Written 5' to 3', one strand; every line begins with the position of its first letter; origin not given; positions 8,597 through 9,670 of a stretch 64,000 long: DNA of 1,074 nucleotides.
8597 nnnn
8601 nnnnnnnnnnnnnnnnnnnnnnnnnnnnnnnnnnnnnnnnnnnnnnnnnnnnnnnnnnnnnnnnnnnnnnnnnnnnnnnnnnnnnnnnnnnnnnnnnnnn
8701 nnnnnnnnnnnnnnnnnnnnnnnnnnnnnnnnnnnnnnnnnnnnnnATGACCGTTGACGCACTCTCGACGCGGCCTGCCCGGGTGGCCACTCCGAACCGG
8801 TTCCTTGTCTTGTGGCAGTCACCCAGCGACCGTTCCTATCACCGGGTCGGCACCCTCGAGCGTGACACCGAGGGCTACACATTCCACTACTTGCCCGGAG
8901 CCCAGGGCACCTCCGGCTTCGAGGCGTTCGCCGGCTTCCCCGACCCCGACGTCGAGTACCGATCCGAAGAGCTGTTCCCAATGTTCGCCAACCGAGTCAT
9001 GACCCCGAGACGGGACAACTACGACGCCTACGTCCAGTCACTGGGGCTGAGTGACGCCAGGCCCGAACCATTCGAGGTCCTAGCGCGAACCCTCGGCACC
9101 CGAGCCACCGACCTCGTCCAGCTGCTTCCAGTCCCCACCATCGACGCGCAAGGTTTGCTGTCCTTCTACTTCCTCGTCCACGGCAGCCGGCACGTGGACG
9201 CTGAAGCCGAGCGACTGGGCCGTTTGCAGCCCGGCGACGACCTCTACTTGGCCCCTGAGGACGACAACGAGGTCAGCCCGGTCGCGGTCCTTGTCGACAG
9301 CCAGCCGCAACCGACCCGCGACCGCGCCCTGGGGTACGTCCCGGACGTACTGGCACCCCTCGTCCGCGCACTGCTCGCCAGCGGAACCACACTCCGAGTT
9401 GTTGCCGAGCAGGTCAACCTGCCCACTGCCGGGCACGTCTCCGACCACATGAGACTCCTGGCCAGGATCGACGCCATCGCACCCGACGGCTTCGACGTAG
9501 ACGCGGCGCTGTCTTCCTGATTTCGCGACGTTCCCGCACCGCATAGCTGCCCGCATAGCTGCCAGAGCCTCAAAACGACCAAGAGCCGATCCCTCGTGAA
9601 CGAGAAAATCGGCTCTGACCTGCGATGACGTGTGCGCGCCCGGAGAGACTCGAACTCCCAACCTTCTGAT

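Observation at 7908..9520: Candidate novel system: reversed split HipA kinase, with a minimal HipA-family kinase followed by a HipS-like plus HIRAN-like fusion protein and no HipB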

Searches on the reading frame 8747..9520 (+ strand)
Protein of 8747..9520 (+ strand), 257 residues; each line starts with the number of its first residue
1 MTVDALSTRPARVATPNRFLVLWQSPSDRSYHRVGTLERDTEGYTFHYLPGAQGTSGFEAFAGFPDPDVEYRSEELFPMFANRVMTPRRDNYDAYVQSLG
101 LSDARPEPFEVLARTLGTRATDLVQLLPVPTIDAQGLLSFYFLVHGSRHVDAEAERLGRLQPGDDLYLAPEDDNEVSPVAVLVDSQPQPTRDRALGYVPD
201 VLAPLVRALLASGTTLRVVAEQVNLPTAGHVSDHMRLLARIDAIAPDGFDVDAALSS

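Call 3: search_protein_families(library=pfam, proteins=[window:8747-9520:+], max_evalue=1)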
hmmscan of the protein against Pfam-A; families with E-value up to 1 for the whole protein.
window:8747-9520:+ (257 aa): 2 families
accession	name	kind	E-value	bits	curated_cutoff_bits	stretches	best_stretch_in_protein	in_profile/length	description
PF08797.16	HIRAN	-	1.5e-06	28.4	24.7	1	139-215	3-71/96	HIRAN domain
PF13657.11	Couple_hipA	-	6.4e-05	23.8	22.5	1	32-113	8-86/99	HipA N-terminal domain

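Call 4: search_protein_families(library=ncbifam, proteins=[window:8747-9520:+], max_evalue=1)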
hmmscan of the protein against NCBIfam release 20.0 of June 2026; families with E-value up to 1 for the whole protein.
window:8747-9520:+ (257 aa): 0 families

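Call 7: search_protein_families(library=padloc, proteins=[window:8747-9520:+], max_evalue=1)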
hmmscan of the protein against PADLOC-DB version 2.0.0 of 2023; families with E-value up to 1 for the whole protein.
window:8747-9520:+ (257 aa): 7 families
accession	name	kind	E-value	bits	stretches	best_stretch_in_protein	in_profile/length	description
PDLC04347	PDC-M03B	-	5.1e-71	237.1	1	17-251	5-233/245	-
PDLC04348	PDC-M03B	-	5.2e-47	158.7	1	16-244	4-229/248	-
PDLC04346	PDC-M03B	-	4.5e-37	126.1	1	61-251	4-195/262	-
PDLC04352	PDC-M03B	-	2e-29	100.9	1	16-226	5-215/250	-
PDLC04349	PDC-M03B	-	2.5e-24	84.2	1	19-224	10-214/232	-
PDLC04351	PDC-M03B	-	1.8e-20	71.5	1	15-205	4-194/255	-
PDLC04350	PDC-M03B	-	6.4e-12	43.3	1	34-250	22-231/280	-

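Call 19: find_homologous_proteins(query=window:8747-9520:+)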
Query window:8747-9520:+ (257 aa): 112 proteins with E <= 0.001 among 6976 candidates.
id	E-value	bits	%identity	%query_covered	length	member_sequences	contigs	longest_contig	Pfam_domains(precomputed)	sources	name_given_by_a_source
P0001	1.6e-165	567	100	100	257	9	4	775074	PF08797.17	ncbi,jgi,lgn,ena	jgi:hypothetical protein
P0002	6.6e-144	496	88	100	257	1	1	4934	PF08797.17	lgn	-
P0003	3.6e-119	415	74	100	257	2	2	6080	PF08797.17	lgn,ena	-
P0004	7.2e-115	401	71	100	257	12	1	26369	PF08797.17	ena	-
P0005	4.3e-113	395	72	99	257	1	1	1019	PF08797.17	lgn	-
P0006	1.2e-108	381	69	100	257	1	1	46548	PF08797.17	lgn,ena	-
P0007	1.8e-108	380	70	99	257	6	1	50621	-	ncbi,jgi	-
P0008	3.3e-108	379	69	99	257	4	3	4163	-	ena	-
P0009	1.3e-107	377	68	100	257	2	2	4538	-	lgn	-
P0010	2.0e-106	374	69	99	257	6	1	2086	-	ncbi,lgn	-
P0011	8.6e-101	355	65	99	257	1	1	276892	-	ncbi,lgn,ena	-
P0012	2.0e-98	347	64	99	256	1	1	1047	-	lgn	-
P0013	1.1e-96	342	64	100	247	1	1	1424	-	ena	-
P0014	3.3e-96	340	64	99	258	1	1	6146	-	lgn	-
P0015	3.2e-93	330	62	100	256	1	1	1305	PF08797.17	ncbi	-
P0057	1.1e-55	207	49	93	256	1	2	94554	PF08797.17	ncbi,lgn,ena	-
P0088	2.8e-34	137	39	89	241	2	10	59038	PF08797.17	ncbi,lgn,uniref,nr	ncbi:HIRAN domain-containing protein [uncultured Microbacterium sp.]|uniref:HIRAN domain-containing 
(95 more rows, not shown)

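Call 25: find_related_loci(query=A2, collection=genome_contigs, flank=8000)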
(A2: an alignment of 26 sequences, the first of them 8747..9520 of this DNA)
Query A2 (257 aa) in genome_contigs; peptide patterns used: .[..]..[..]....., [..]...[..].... (x = any residue, [..] = any of these).
48 stretches matched a pattern; 23 encode a relative of the query (tblastn E <= 1e-3); 23 distinct loci.
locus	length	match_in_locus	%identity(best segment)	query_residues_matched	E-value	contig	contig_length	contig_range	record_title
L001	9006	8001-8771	95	1-257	2e-160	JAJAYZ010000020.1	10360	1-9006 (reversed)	MAG: Actinomycetes bacterium isolate CAN_BIN24 c_000000039937, whole genome shotgun sequence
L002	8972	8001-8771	94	1-257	3e-158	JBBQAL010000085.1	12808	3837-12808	MAG: Candidatus Nanopelagicales bacterium isolate Co_metawrap_1463 Cmw_1463_k141_19864713_length_12808_cov_11.9965, whol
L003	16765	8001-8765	70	1-255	4e-113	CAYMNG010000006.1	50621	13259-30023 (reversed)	MAG TPA_asm: uncultured Bifidobacteriaceae bacterium isolate SRP263991_co5_26 genome assembly, contig: NODE_1439_length_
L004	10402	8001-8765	65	1-255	9e-106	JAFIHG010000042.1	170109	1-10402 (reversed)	MAG: Candidatus Nanopelagicales bacterium isolate HJP_bin4 k141_168411, whole genome shotgun sequence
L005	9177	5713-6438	63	13-255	4e-91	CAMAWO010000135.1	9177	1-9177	MAG: Bifidobacterium breve isolate MaH-09apr19-236 genome assembly, contig: MaH-09apr19-C18911, whole genome shotgun seq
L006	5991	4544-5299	58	1-253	2e-83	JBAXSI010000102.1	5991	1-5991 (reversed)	MAG: Actinomycetes bacterium isolate ELA605 MAG605_102, whole genome shotgun sequence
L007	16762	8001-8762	53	1-256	1e-76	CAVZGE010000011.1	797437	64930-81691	MAG: uncultured Actinomycetes bacterium isolate MFD04716.bin.1.416 genome assembly, contig: contig_9088, whole genome sh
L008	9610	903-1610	49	19-257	2e-60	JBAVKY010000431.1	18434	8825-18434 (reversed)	MAG: Propionicimonas sp. isolate MFD03980_ilm_asm_bin6 k127_105979, whole genome shotgun sequence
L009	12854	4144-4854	48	19-257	4e-60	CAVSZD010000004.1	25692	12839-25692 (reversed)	MAG: uncultured Actinomycetota bacterium isolate MFD04716.bin.1.74 genome assembly, contig: contig_129627, whole genome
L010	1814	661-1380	46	15-257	4e-61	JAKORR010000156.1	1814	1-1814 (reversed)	MAG: Armatimonadota bacterium isolate all_maxbin.385_sub k201_375042, whole genome shotgun sequence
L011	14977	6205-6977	49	1-255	7e-52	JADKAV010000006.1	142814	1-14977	MAG: Micrococcales bacterium isolate Mari_18-Q3-R65-66_BATAC.348 tig00007909-10-1437170, whole genome shotgun sequence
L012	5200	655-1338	39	19-249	3e-38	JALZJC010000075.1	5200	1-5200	MAG: Actinomycetota bacterium isolate MOJ bin30 SC8837-39_k127_2294521, whole genome shotgun sequence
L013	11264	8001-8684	39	19-249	2e-36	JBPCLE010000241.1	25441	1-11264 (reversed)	MAG: Acidimicrobiales bacterium isolate TH_ant_mag_70 S1Ck127_8426132_flag_0_multi_7.9972_len_25441, whole genome shotgu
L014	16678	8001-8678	38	18-246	4e-36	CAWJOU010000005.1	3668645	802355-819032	MAG: uncultured Actinomycetota bacterium isolate MFD04434.bin.1.50 genome assembly, contig: contig_5323, whole genome sh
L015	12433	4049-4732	39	19-249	1e-35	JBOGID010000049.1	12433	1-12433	MAG: Acidimicrobiales bacterium isolate M3-S_metabat2.bin.145 k127_247129, whole genome shotgun sequence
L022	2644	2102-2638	34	5-174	2e-21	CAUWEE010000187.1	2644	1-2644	MAG: uncultured Helicobacter sp. isolate SRS15957006__bin15 genome assembly, contig: SRS15957006_NODE_12779_length_2644_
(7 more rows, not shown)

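Call 29: search_solved_structures(query=A1, max_evalue=10, show_alignments=3)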
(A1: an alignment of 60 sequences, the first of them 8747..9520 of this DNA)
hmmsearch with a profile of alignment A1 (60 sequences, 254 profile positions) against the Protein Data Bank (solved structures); distinct sequences matched with E-value up to 10: 9.
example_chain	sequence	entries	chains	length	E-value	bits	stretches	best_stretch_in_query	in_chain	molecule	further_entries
3k2y_A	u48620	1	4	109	1.3e-07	34.5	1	143-237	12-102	uncharacterized protein lp_0118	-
2mzn_A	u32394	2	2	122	0.0044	19.6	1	149-210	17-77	Helicase-like transcription factor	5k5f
5bnh_A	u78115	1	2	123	0.0051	19.4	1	149-210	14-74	Helicase-like transcription factor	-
4s0n_A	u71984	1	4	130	0.0058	19.2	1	149-210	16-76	Helicase-like transcription factor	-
4xzf_A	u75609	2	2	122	0.0065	19.1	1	157-210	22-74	Helicase-like transcription factor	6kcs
7czo_A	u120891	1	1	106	0.0069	19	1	34-82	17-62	Uncharacterized protein HI_0666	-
4xzg_A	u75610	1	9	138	0.0089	18.6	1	157-210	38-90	Helicase-like transcription factor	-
7ab4_B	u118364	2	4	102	0.3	13.6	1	33-81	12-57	Couple_hipA domain-containing protein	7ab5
7ab3_B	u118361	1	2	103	0.31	13.6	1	33-81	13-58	Couple_hipA domain-containing protein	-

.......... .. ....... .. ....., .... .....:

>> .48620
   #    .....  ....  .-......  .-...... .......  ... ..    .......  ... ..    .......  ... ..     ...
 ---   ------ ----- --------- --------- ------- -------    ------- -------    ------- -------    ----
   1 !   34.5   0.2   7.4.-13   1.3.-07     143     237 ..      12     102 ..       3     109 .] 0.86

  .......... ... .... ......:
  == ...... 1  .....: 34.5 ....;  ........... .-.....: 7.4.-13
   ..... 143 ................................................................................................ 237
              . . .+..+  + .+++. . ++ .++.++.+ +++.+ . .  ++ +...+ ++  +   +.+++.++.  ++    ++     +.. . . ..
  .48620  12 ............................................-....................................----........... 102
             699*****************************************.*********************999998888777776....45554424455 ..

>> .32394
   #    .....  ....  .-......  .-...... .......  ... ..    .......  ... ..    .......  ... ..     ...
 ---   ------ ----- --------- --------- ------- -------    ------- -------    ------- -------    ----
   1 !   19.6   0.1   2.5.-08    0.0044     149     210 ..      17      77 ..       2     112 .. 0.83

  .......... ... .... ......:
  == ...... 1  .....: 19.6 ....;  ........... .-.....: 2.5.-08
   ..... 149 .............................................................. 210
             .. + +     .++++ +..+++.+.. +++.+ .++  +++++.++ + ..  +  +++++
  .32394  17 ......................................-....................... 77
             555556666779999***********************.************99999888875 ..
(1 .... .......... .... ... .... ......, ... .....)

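Call 33: predict_structure(alignment_id=A1)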
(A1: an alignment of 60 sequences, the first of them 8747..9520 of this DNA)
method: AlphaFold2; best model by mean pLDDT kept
length: 257 residues; sequences in the alignment: 60
mean_pLDDT: 92.3   pTM: 0.89
mean pLDDT of the five models: 92.3, 90.1, 89.8, 89.8, 89.2
residues with pLDDT >= 90: 207; 70-90: 43; 50-70: 7; < 50: 0
segments of 3 or more residues with pLDDT < 50: none
pLDDT, mean of each block of 10 residues (from residue 1): 75 94 93 96 97 94 96 97 91 91 92 90 92 95 86 92 97 93 97 95 96 96 83 89 96 85
secondary structure, 60 per line:
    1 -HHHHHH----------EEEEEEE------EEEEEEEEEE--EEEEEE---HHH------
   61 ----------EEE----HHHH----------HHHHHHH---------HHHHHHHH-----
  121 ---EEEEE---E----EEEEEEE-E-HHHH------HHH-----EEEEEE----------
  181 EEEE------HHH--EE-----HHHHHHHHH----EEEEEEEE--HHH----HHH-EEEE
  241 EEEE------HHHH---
elements in order: H2-7 E18-24 E31-40 E43-48 E71-73 H78-81 H92-98 H108-115 E124-128 E137-143 H147-150 E165-170 E181-184 H203-211 E216-223 E237-244 H251-254

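Call 36: fold_search(model_id=the predicted structure, library=pdb)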
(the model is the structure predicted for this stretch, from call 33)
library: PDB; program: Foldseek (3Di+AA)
matches with E <= 10: 513; with E <= 0.001: 15
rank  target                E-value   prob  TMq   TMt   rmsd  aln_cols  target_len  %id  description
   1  3k2y_B                2.1e-05  1.00  0.33  0.76   4.4       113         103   18  Crystal structure of protein lp_0118 from Lactobacillus plantarum,northeast structural genomics consortium target LpR9 (released 2009-11-17)
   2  3k2y_C                4.5e-05  1.00  0.31  0.73   3.7       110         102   20  Crystal structure of protein lp_0118 from Lactobacillus plantarum,northeast structural genomics consortium target LpR9 (released 2009-11-17)
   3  3k2y_A                6.1e-05  1.00  0.31  0.72   4.4       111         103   19  Crystal structure of protein lp_0118 from Lactobacillus plantarum,northeast structural genomics consortium target LpR9 (released 2009-11-17)
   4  4s0n_B                6.1e-05  1.00  0.31  0.58   4.7       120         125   12  Crystal Structure of HLTF HIRAN Domain bound to DNA (released 2015-05-27)
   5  3k2y_D                6.9e-05  1.00  0.32  0.74   4.2       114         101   21  Crystal structure of protein lp_0118 from Lactobacillus plantarum,northeast structural genomics consortium target LpR9 (released 2009-11-17)
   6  4xzg_H                1.8e-04  1.00  0.31  0.58   4.5       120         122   13  Crystal structure of HIRAN domain of human HLTF (released 2015-04-15)
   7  6kcs_A                1.9e-04  1.00  0.30  0.59   4.7       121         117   12  Crystal structure of HIRAN domain of HLTF in complex with duplex DNA (released 2020-06-10)
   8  4s0n_C                2.5e-04  1.00  0.30  0.58   5.8       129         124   12  Crystal Structure of HLTF HIRAN Domain bound to DNA (released 2015-05-27)
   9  4xzg_A                2.6e-04  1.00  0.30  0.59   4.7       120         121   12  Crystal structure of HIRAN domain of human HLTF (released 2015-04-15)
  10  4s0n_D                3.3e-04  1.00  0.30  0.57   5.9       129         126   12  Crystal Structure of HLTF HIRAN Domain bound to DNA (released 2015-05-27)
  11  5bnh_A                3.7e-04  1.00  0.28  0.55   4.5       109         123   13  Crystal structure of the HLTF HIRAN domain with a ssDNA fragment (released 2016-05-25)
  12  4xzg_F                6.1e-04  1.00  0.30  0.58   4.5       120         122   12  Crystal structure of HIRAN domain of human HLTF (released 2015-04-15)
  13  4s0n_A                6.9e-04  1.00  0.30  0.58   4.9       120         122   13  Crystal Structure of HLTF HIRAN Domain bound to DNA (released 2015-05-27)
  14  4xzg_G                6.9e-04  1.00  0.30  0.56   4.9       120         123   10  Crystal structure of HIRAN domain of human HLTF (released 2015-04-15)
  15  4xzg_C                9.3e-04  1.00  0.30  0.59   4.9       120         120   12  Crystal structure of HIRAN domain of human HLTF (released 2015-04-15)
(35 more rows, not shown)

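Call 41: search_protein_families(library=pfam, proteins=[L002:5235-6437:+, L002:7101-7931:+], max_evalue=0.01)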
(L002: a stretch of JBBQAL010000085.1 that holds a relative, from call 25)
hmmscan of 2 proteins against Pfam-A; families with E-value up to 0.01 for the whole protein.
L002:5235-6437:+ (400 aa): 2 families
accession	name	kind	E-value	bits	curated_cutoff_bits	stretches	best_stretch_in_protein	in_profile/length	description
PF13784.11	Fic_N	-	3.2e-22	78.8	26.7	1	54-134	2-82/82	Fic/DOC family N-terminal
PF02661.23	Fic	-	3.6e-16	60.2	24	1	142-247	3-93/93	Fic/DOC family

L002:7101-7931:+ (276 aa): 1 family
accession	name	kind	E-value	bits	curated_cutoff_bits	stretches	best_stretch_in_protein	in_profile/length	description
PF10502.14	Peptidase_S26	-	1.1e-20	74.7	22.9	1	109-235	28-164/168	Signal peptidase, peptidase S26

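Call 45: find_related_loci(query=A2, collection=viral_contigs, flank=6000)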
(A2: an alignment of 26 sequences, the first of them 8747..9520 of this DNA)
Query A2 (257 aa) in viral_contigs; peptide patterns used: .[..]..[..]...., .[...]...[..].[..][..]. (x = any residue, [..] = any of these).
10 stretches matched a pattern, but none encodes a relative of the query by tblastn (E <= 1e-3).

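Call 52: search_protein_representatives(alignment_id=A1)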
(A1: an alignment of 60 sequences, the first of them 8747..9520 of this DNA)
Query: 60 sequences, 254 profile positions. Proteins with E-value up to 0.001 (for the whole library): 5728; up to 1e-10: 1552; up to 1e-30: 613. The best 150 are listed.
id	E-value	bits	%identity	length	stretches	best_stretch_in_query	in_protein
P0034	5.4e-96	337.2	-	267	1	1-253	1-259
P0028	1.7e-92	325.7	-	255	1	5-250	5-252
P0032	9.1e-86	303.7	-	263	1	3-249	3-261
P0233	1.5e-83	296.5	-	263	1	9-252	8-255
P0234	2.9e-80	285.7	-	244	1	1-244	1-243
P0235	7.3e-79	281.1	-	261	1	8-249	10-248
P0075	1.6e-74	266.8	-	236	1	21-250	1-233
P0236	7.4e-74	264.7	-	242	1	3-239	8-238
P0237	1.4e-73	263.8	-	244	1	11-243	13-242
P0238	2.2e-73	263.1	-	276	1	11-252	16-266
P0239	2.3e-73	263.1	-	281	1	1-242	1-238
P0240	1.5e-72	260.4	-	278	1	9-253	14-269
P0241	2.2e-72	259.9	-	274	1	9-252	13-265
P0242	6.1e-72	258.4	-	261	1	13-251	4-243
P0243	2.1e-71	256.6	-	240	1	1-239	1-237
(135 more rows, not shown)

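Call 54: search_solved_structures(query=L022:1224-2132:+, max_evalue=0.001, show_alignments=1)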
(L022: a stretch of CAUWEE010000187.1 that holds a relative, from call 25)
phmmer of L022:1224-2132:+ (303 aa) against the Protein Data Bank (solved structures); distinct sequences matched with E-value up to 0.001: 0.

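Call 57: find_encoding_contigs(protein=window:8747-9520:+, flank=3000, max_places=4)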
Protein window:8747-9520:+ (257 aa): 11 contigs read that carry it; 4 places shown.
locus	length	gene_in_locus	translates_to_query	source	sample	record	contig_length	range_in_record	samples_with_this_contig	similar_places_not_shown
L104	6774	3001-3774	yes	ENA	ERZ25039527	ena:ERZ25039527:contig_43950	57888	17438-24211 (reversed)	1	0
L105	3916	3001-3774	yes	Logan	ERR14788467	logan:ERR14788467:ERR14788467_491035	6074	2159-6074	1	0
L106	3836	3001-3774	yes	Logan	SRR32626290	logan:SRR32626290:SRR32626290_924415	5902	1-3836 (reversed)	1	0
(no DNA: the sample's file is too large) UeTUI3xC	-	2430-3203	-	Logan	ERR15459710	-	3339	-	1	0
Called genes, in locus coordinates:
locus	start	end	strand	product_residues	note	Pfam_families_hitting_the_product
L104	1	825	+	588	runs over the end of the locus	PF13245:AAA_19, PF13604:AAA_30, PF01443:Viral_helicase1 (faint), PF22232:TraI_hel_assoc_N (weak), PF18335:SH3_13 (weak)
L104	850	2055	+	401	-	PF14659:Phage_int_SAM_3 (weak), PF00589:Phage_integrase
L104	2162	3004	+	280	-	PF07804:HipA_C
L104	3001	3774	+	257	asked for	PF08797:HIRAN (weak)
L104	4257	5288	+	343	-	PF01544:CorA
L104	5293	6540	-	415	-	PF02353:CMAS, PF13489:Methyltransf_23, PF08241:Methyltransf_11, PF08242:Methyltransf_12, PF13649:Methyltransf_25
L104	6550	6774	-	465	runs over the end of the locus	PF01565:FAD_binding_4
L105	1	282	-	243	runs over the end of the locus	-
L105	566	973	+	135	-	-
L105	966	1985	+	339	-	PF01636:APH (weak)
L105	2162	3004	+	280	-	PF07804:HipA_C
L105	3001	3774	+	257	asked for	PF08797:HIRAN (weak)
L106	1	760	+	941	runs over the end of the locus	?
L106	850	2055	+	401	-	PF14659:Phage_int_SAM_3 (weak), PF00589:Phage_integrase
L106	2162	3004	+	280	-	PF07804:HipA_C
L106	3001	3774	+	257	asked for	PF08797:HIRAN (weak)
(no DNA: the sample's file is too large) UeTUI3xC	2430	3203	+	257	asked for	PF08797:HIRAN (weak)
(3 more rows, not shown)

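Call 66: find_encoding_contigs(protein=P0011, flank=6000, max_places=1)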
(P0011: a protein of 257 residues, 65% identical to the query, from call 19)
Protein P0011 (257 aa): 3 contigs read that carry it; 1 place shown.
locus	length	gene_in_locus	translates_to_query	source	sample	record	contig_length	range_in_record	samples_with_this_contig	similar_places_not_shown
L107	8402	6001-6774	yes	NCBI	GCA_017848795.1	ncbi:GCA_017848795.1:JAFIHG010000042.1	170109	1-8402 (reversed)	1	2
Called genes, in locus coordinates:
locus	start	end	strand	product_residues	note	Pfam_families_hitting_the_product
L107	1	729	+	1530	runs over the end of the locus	PF08471:Ribonuc_red_2_N, PF02867:Ribonuc_red_lgC, PF14890:Intein_splicing, PF14528:LAGLIDADG_3 (weak), PF12637:TSCPD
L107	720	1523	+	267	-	-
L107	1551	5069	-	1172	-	PF00176:SNF2-rel_dom, PF00270:DEAD, PF04851:ResIII, PF00271:Helicase_C, PF13020:NOV_C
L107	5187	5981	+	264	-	PF07804:HipA_C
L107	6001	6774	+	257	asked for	-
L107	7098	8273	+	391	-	PF06634:DUF1156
